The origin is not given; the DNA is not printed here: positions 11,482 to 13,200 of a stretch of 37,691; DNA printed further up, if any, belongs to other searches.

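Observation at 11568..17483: Self-contained vWA(DUF2201)-MoxR AAA+-LRR three-gene operon: candidate ATP-driven sensor/conflict-type (or chaperone) system of unknown function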

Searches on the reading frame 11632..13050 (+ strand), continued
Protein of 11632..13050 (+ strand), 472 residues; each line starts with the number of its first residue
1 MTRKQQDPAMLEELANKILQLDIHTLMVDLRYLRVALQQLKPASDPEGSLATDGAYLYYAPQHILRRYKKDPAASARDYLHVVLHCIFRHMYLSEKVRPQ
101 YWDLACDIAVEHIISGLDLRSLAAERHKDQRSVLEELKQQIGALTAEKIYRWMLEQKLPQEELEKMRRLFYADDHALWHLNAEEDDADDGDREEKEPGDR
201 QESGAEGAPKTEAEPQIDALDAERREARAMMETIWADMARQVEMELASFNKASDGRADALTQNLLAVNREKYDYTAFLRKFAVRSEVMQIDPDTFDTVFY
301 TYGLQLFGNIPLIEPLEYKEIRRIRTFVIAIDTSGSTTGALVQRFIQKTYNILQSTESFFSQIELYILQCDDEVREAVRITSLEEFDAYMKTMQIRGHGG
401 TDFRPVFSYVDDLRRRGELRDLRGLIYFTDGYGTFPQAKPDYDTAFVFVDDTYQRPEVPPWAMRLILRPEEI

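Call 19: find_related_loci(query=A1, collection=genome_contigs, flank=10000)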
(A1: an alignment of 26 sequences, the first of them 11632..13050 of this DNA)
Query A1 (472 aa) in genome_contigs; peptide patterns used: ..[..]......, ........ (x = any residue, [..] = any of these).
599 stretches matched a pattern (row limit reached: there are more); 591 encode a relative of the query (tblastn E <= 1e-3); the best 80 are kept; 80 distinct loci.
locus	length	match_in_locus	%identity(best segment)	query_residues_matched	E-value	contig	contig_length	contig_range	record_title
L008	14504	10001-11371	55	4-472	1e-168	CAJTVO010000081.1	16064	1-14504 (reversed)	MAG TPA_asm: uncultured Oscillospiraceae bacterium isolate MGBC109106 genome assembly, contig: MGBC109106.81, whole geno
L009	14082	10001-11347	56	12-472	3e-168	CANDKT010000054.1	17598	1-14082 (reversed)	MAG TPA_asm: uncultured Firmicutes bacterium isolate ERR6760081_bin.78_metawrap_v1.3_MAG genome assembly, contig: ERZ128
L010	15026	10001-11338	54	4-472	8e-166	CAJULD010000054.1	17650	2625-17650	MAG TPA_asm: uncultured Oscillospiraceae bacterium isolate MGBC153020 genome assembly, contig: MGBC153020.54, whole geno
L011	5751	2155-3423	52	12-472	7e-161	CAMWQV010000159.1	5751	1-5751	MAG TPA_asm: uncultured Clostridia bacterium isolate SRR14411283_bin.13_metawrap_v1.3_MAG genome assembly, contig: NODE.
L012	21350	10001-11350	50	2-472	3e-156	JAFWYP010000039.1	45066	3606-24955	MAG: Clostridia bacterium isolate RGIG6189 Sheep_Rectum-1__c673377, whole genome shotgun sequence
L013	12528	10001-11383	53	1-472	6e-156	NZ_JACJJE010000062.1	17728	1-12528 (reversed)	Pseudoflavonifractor capillosus strain An827 An827_NODE_62_length_17728_cov_71.5939, whole genome shotgun sequence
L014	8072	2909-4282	50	1-472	3e-155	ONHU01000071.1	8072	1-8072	uncultured Clostridiales bacterium isolate RUG321 genome assembly, contig: scaffold_6978, whole genome shotgun sequence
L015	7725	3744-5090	50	1-472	1e-155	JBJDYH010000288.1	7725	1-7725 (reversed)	MAG: Faecousia sp. isolate LOHA11_bin.003 NODE_5277_length_7725_cov_8.149674, whole genome shotgun sequence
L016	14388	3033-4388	50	11-472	2e-155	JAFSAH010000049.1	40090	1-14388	MAG: Clostridia bacterium isolate RGIG2960 Goat_Rectum-1__c700064, whole genome shotgun sequence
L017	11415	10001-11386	49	1-472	7e-155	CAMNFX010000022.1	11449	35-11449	MAG: uncultured Lachnospiraceae bacterium isolate SRR873597_bin.17_metaWRAP_v1.3_MAG genome assembly, contig: NODE.15244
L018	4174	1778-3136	51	5-472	3e-159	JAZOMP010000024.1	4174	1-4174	MAG: Acutalibacteraceae bacterium isolate T1900045646_YK20190340.MAGScoT_cleanbin_000036 SGB_8170_k141_2341687, whole ge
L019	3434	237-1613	50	11-472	2e-161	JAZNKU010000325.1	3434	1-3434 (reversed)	MAG: Eubacteriales bacterium isolate T1900044673_TS20190139.MAGScoT_cleanbin_000051 SGB_1607_k141_555558, whole genome s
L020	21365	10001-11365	49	11-472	3e-154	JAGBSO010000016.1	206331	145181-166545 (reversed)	MAG: Clostridia bacterium isolate RGIG9408 Yak_Cecum-1__c185840, whole genome shotgun sequence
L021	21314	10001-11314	50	12-472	9e-153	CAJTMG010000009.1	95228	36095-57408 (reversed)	MAG TPA_asm: uncultured Oscillibacter sp. isolate MGBC104027 genome assembly, contig: MGBC104027.9, whole genome shotgun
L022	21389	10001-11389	49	5-472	1e-152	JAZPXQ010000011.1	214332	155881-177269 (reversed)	MAG: Acutalibacteraceae bacterium isolate T1900044651_TS20190117.MAGScoT_cleanbin_000005 SGB_1416_k141_1053865, whole ge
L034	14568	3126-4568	47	11-472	1e-148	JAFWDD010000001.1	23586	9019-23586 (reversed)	MAG: Bacillota bacterium isolate RGIG5631 Sheep_Duodenum-3__c8595, whole genome shotgun sequence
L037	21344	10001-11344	48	11-472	2e-147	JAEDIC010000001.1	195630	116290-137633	MAG: Clostridia bacterium isolate MAG152 NODE_3_length_195630_cov_14.499052, whole genome shotgun sequence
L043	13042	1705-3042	48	11-472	2e-145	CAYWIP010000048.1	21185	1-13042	MAG TPA_asm: uncultured Ruminococcus sp. isolate SRP287540_co1_257 genome assembly, contig: NODE_2524_length_21185_cov_1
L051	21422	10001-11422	45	1-472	3e-144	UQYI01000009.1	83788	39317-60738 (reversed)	uncultured Clostridiales bacterium isolate UMGS765 genome assembly, contig: NODE_155_length_83788_cov_43.990350, whole g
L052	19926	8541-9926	47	12-472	1e-143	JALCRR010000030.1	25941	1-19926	MAG: Oscillibacter sp. isolate UW_MP_OSCL1_1 Ga0455773_000605, whole genome shotgun sequence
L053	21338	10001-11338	46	11-472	7e-144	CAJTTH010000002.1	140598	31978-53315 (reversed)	MAG TPA_asm: uncultured Oscillospiraceae bacterium isolate MGBC113373 genome assembly, contig: MGBC113373.2, whole genom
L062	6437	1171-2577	47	12-472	9e-142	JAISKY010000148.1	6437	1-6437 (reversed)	MAG: Oscillospiraceae bacterium isolate Hs463_bin79 k119_213192, whole genome shotgun sequence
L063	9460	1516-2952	45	11-472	1e-140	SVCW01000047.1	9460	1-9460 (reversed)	MAG: Clostridiales bacterium isolate SIG264 NODE_114484_length_9460_cov_2.337726, whole genome shotgun sequence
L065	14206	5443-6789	48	11-472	7e-141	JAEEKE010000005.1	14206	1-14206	MAG: Bacillota bacterium isolate Tb.RUG.186 k141_318758_flag=1_multi=21.2099_len=14206, whole genome shotgun sequence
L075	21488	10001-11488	43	13-472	6e-139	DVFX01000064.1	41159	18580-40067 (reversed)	MAG TPA_asm: Candidatus Scatomorpha gallistercoris isolate ChiHjej12B11-5383 ChiHjej12B11M5__C203764_L41159_SRR6323174,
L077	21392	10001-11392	45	13-472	6e-138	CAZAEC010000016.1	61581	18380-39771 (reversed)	MAG TPA_asm: uncultured Clostridium sp. isolate SRP350583_co2_79 genome assembly, contig: NODE_550_length_61581_cov_173.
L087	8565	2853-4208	42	11-472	1e-132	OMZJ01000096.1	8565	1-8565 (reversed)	uncultured Lachnospiraceae bacterium isolate hRUG856 genome assembly, contig: NODE_12571_length_8565_cov_13.6665, whole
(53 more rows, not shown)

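Call 23: search_solved_structures(query=window:11632-13050:+, max_evalue=1)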
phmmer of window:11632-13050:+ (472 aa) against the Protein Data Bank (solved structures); distinct sequences matched with E-value up to 1: 1.
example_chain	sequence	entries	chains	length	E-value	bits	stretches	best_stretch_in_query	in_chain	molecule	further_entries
8f54_L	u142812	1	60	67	0.71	11.8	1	136-180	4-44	RC_I_1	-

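Call 30: search_protein_families(library=pfam, proteins=[L005:14519-16966:+, L005:9411-11354:+, L005:11388-11924:+, L005:11927-12922:+, L003:9503-11659:+, L003:4324-7935:+, L043:4280-6079:+, L053:14041-15843:+], max_evalue=1)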
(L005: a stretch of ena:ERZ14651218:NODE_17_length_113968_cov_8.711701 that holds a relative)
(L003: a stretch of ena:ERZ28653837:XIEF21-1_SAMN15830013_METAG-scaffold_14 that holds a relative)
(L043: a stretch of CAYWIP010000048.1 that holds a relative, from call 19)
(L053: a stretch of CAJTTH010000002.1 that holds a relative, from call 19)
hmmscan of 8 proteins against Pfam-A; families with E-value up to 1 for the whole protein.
L005:14519-16966:+ (815 aa): 3 families
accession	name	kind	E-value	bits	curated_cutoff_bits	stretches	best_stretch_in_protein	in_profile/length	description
PF13306.12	LRR_5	-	4.9e-32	110.9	27.7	2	23-118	15-109/127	BspA type Leucine rich repeat region (6 copies)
PF13569.11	DUF4132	-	1.7e-27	97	27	1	520-682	1-171/179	Domain of unknown function (DUF4132)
PF13855.12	LRR_8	-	0.0004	20.5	27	0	53-95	13-57/61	Leucine rich repeat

L005:9411-11354:+ (647 aa): 4 families
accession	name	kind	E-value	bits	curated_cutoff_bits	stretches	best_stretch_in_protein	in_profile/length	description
PF13306.12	LRR_5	-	1.2e-41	142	27.7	3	48-131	9-91/127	BspA type Leucine rich repeat region (6 copies)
PF13855.12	LRR_8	-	4.7e-05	23.5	27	2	75-128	3-58/61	Leucine rich repeat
PF03989.18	DNA_gyraseA_C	-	0.11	12.4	27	1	353-373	24-44/48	DNA gyrase C-terminal domain, beta-propeller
PF23952.1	LRR_EndoS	-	0.16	12.6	27.9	0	69-127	55-114/116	Endo-beta-N-acetylglucosaminidase EndoS LRR domain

L005:11388-11924:+ (178 aa): 2 families
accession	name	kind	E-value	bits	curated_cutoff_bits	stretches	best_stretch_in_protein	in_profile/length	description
PF17024.10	DMAP1_like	-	0.012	16.2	30.8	1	81-132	6-56/113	Putative DMAP1-like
PF09336.16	Vps4_C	-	0.25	11.8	21.3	1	7-27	40-60/61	Vps4 C terminal oligomerisation domain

L005:11927-12922:+ (331 aa): 1 family
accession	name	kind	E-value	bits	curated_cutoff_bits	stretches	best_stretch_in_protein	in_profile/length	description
PF12796.13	Ank_2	-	0.014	16.4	27.3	0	37-68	19-53/90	Ankyrin repeats (3 copies)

L003:9503-11659:+ (718 aa): 9 families
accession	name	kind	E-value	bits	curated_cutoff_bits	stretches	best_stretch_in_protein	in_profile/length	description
PF13306.12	LRR_5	-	2.7e-177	580.5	27.7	5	498-625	2-126/127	BspA type Leucine rich repeat region (6 copies)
PF13855.12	LRR_8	-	3.7e-32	110.3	27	10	634-676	13-56/61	Leucine rich repeat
PF00533.33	BRCT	-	1.7e-08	35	21.3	1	316-383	8-73/78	BRCA1 C Terminus (BRCT) domain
PF12541.14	DUF3737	-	1.1e-06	28.5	23.9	1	512-581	137-197/275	Protein of unknown function (DUF3737)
PF23454.1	Zn_ribbon_Brz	-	0.00026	22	27.9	0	129-143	10-24/58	Transcriptional regulator Brz zinc beta ribbon domain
PF12738.14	PTCB-BRCT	-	0.0013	19.1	22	1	329-380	11-60/63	twin BRCT domain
PF23952.1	LRR_EndoS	-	0.0024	18.5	27.9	0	486-539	37-90/116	Endo-beta-N-acetylglucosaminidase EndoS LRR domain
PF16589.12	BRCT_2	-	0.043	14.6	27.3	1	316-365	5-53/86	BRCT domain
PF24527.1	Ig-like_Pom152_9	-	0.3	11.9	27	0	496-514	60-78/80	Nucleoporin pom152-like, ninth immunoglobulin-like domain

L003:4324-7935:+ (1203 aa): 2 families
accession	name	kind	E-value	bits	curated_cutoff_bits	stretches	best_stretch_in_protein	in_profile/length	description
PF00533.33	BRCT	-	0.0014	19.3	21.3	1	493-540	5-51/78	BRCA1 C Terminus (BRCT) domain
PF04899.17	MbeD_MobD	-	0.35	11.5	21.6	1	1032-1068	20-55/70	MbeD/MobD like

L043:4280-6079:+ (599 aa): 5 families
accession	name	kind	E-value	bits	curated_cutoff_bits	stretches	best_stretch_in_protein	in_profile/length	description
PF13306.12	LRR_5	-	1.5e-59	199.9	27.7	2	436-560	2-123/127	BspA type Leucine rich repeat region (6 copies)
PF12796.13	Ank_2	-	7.2e-07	30.1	27.3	1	238-306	11-81/90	Ankyrin repeats (3 copies)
PF13637.12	Ank_4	-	0.0019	18.9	22.7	0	260-305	3-50/50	Ankyrin repeats (many copies)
PF13606.12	Ank_3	-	0.011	16.6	22.3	0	35-58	5-28/30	Ankyrin repeat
PF13855.12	LRR_8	-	0.044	14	27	0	410-448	12-51/61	Leucine rich repeat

L053:14041-15843:+ (600 aa): 3 families
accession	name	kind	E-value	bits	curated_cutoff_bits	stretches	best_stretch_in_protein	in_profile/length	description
PF13306.12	LRR_5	-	1.1e-58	197.1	27.7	2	436-559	1-121/127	BspA type Leucine rich repeat region (6 copies)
PF12796.13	Ank_2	-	2.6e-06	28.3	27.3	1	237-306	10-81/90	Ankyrin repeats (3 copies)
PF13637.12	Ank_4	-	0.0039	17.9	22.7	0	260-305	4-50/50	Ankyrin repeats (many copies)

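Call 32: search_protein_families(library=phrogs, proteins=[window:11632-13050:+], max_evalue=0.001)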
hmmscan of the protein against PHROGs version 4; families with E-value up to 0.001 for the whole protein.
window:11632-13050:+ (472 aa): 1 family
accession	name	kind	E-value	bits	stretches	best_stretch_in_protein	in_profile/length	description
phrog_1314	-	DNA, RNA and nucleotide metabolism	1.2e-34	121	1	14-455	10-379/394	HNH endonuclease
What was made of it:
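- Full-length PHROG matches exist for both pair genes (call 32).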

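Call 33: search_dna_similar(query=window:11632-13050:+, collection=phages, mode=protein, max_rows=25, max_evalue=0.00001)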
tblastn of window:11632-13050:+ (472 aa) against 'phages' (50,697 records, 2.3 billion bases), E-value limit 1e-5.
Records with a match: 15; places in all: 15; records where one place covers at least 80% of the query: 4.
Best place of each record, by identity: <60% 15.
By first word of the organism name: Bacteriophage 9; Planktothrix 2; Thermus 1; uncultured 1; Moorella 1; Synechococcus 1.
By host as written in the record: - 11; Thermus thermophilus HB27 1; Moorella thermoacetica DSM 103132 1; Synechococcus sp. 1; Planktothricoides raciborskii 1.
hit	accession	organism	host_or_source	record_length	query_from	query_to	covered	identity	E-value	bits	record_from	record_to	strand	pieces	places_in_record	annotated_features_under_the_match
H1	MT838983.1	Bacteriophage sp.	human fecal samples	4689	113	472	76%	47.4%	2e-90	306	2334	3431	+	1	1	record has no annotation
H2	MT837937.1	Bacteriophage sp.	human fecal samples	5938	14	472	97%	37.2%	3e-88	300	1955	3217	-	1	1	record has no annotation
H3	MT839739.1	Bacteriophage sp.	human fecal samples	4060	11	467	97%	36.7%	1e-89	303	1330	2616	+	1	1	record has no annotation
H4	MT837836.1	Bacteriophage sp.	human fecal samples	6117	11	472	98%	35.6%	7e-91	308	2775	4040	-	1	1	record has no annotation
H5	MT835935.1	Bacteriophage sp.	human fecal samples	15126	11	467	97%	35.6%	9e-79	273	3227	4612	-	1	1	record has no annotation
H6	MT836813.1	Bacteriophage sp.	human fecal samples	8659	15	466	65%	45.8%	2e-56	284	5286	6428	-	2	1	record has no annotation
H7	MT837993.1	Bacteriophage sp.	human fecal samples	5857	235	472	50%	48.7%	8e-67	238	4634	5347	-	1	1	record has no annotation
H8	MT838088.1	Bacteriophage sp.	human fecal samples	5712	4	274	57%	29.3%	1e-24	113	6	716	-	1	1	record has no annotation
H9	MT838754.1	Bacteriophage sp.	human fecal samples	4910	384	466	18%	54.2%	5e-15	84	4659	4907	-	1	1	record has no annotation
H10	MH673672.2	Thermus phage phiFa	Thermus thermophilus HB27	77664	328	459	28%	32.6%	1e-10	70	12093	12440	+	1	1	hypothetical protein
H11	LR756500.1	uncultured phage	metagenomic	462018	313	458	31%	29.1%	3e-7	59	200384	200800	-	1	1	record has no annotation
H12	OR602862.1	Moorella phage MTATph1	Moorella thermoacetica DSM 103132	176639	326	437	24%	33.0%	1e-6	57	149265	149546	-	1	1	HNH endonuclease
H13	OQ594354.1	Synechococcus phage MinM2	Synechococcus sp.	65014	322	436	24%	29.6%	6e-6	55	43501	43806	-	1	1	VWA-like domain-containing protein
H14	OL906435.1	Planktothrix phage Pag-Yong1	Planktothrix agardhii FACHB-1261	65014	322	436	24%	29.6%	6e-6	55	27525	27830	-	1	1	VWA-like domain-containing protein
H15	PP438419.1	Planktothrix phage Pra-JY27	Planktothricoides raciborskii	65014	322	436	24%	29.6%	6e-6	55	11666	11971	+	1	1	hypothetical protein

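Call 34: search_dna_similar(query=window:11632-13050:+, collection=plasmids, mode=protein, max_rows=25, max_evalue=0.00001)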
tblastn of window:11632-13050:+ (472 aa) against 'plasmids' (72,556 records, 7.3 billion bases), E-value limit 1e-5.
Records with a match: 1; places in all: 1; records where one place covers at least 80% of the query: 0.
Best place of each record, by identity: <60% 1.
By first word of the organism name: Simplicispira 1.
By predicted mobility (MOB-suite, as given by PLSDB): conjugative 1.
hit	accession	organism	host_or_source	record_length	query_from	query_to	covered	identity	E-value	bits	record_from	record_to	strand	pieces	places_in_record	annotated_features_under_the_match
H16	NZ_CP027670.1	Simplicispira suum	cell culture,Dust collector of pigpen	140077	327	456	28%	28.2%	3e-6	57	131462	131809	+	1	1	VWA-like domain-containing protein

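Call 35: find_related_loci(query=A1, collection=viral_contigs, flank=10000)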
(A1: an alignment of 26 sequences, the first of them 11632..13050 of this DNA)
Query A1 (472 aa) in viral_contigs; peptide patterns used: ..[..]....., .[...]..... (x = any residue, [..] = any of these).
69 stretches matched a pattern; 6 encode a relative of the query (tblastn E <= 1e-3); 6 distinct loci.
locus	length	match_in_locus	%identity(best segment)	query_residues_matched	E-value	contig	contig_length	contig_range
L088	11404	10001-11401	45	11-472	4e-138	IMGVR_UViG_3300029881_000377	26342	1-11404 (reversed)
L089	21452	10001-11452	43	11-472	1e-131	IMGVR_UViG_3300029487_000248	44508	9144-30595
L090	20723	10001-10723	45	235-466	2e-65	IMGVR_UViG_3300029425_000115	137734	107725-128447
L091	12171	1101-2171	24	49-447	1e-18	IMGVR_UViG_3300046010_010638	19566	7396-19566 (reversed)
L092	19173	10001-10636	24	218-465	2e-11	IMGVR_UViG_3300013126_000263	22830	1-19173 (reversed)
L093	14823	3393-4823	31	16-460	3e-10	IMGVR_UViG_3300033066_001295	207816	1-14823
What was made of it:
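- Tried and rejected: Plasmid (call 34), phage (call 33) and IMG/VR (call 35) searches argue against a primarily mobile-element cassette.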

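Call 38: search_protein_families(library=pfam, alignment_id=A2, max_evalue=0.00001)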
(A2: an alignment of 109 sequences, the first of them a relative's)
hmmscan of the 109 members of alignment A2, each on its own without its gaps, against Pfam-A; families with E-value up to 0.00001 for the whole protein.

A. member 1, L008:7365-9833:+ (822 aa): 0 families

B. families by the number of members that match (of 109 scanned): 119 families (the first 25 are shown)
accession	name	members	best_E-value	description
PF00004.35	AAA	5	2.4e-46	ATPase family associated with various cellular activities (AAA)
PF13306.12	LRR_5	4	6.4e-90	BspA type Leucine rich repeat region (6 copies)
PF01434.24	Peptidase_M41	4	2.5e-65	Peptidase family M41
PF08459.17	UvrC_RNaseH_dom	4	4.9e-54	UvrC RNAse H endonuclease domain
PF22920.2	UvrC_RNaseH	4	2.5e-38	UvrC Ribonuclease H-like domain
PF06480.20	FtsH_ext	4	1.2e-13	FtsH Extracellular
PF14520.12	HHH_5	4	3e-13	Helix-hairpin-helix domain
PF12826.13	HHH_2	4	3.3e-12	Helix-hairpin-helix motif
PF17862.7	AAA_lid_3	4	4.5e-12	AAA+ lid domain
PF02151.25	UVR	4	3.9e-11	UvrB/uvrC motif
PF01541.30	GIY-YIG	4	4e-10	GIY-YIG catalytic domain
PF02677.20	QueH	3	2.5e-71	Epoxyqueuosine reductase QueH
PF00005.33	ABC_tran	3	4.2e-46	ABC transporter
PF00291.31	PALP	2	1.8e-77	Pyridoxal-phosphate dependent enzyme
PF02738.23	MoCoBD_1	2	7.5e-71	Molybdopterin cofactor-binding domain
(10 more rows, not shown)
